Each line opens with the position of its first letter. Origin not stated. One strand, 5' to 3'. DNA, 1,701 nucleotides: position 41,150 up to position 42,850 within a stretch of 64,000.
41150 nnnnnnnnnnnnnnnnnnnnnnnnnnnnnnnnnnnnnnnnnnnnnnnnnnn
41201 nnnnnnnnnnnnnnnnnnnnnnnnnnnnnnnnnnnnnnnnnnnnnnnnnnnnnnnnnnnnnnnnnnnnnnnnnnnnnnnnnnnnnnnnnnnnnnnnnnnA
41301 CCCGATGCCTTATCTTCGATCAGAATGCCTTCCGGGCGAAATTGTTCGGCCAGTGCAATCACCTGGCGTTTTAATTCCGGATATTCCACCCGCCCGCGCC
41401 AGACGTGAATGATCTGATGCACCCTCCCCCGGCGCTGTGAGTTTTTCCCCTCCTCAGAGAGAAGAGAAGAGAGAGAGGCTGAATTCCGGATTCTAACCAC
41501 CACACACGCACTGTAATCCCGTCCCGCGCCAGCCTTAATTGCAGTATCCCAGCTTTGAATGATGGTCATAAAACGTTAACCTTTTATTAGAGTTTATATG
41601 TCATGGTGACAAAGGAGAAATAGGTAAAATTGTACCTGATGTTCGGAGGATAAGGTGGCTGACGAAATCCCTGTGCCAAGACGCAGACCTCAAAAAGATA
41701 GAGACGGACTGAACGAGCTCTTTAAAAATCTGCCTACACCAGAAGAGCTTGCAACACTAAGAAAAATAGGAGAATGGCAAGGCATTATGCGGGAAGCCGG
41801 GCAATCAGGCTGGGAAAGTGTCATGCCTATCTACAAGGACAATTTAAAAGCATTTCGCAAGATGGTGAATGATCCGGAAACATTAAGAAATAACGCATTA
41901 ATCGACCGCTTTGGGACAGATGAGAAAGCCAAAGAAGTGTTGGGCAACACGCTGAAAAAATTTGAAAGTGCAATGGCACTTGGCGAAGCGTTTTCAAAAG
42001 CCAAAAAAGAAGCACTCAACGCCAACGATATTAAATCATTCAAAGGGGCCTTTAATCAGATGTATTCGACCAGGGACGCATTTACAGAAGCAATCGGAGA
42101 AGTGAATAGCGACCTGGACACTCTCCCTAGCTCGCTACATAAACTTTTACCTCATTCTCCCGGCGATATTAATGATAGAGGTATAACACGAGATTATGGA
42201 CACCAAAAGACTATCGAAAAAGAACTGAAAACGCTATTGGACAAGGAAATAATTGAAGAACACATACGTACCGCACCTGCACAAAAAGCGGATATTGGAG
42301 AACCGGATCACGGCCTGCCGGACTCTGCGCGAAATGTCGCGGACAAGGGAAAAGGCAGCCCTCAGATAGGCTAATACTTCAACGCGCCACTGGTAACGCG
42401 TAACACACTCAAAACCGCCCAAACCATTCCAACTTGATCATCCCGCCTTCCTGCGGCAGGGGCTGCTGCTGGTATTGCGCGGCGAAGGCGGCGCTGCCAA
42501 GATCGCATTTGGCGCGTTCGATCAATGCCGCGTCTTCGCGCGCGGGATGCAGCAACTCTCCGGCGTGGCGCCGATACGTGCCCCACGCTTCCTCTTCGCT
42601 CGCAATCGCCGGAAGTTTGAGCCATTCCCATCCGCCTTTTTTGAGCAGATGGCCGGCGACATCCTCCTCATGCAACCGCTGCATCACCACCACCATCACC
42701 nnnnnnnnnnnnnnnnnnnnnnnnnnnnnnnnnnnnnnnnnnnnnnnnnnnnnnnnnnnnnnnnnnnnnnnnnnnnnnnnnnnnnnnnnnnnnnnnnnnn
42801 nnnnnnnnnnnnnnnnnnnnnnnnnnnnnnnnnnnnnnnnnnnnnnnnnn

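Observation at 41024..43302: Large terminase is split at the ATPase-nuclease linker by an opposite-strand gene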

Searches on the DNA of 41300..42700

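Call 36: search_rna_families(source=window, start=41300, end=42700, threshold=evalue, max_evalue=10)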
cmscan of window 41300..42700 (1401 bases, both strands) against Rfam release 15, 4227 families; matches with E-value up to 10: 2.
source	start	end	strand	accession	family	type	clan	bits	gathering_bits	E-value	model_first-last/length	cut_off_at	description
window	41554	41613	+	RF00086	SNORD27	Gene; snRNA; snoRNA; CD-box;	-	20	52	2.9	1-71/71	no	Small nucleolar RNA SNORD27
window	41556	41641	+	RF01574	DdR6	Gene; snRNA; snoRNA; CD-box;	-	18.4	90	4.9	1-86/86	no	Dictyostelium snoRNA DdR6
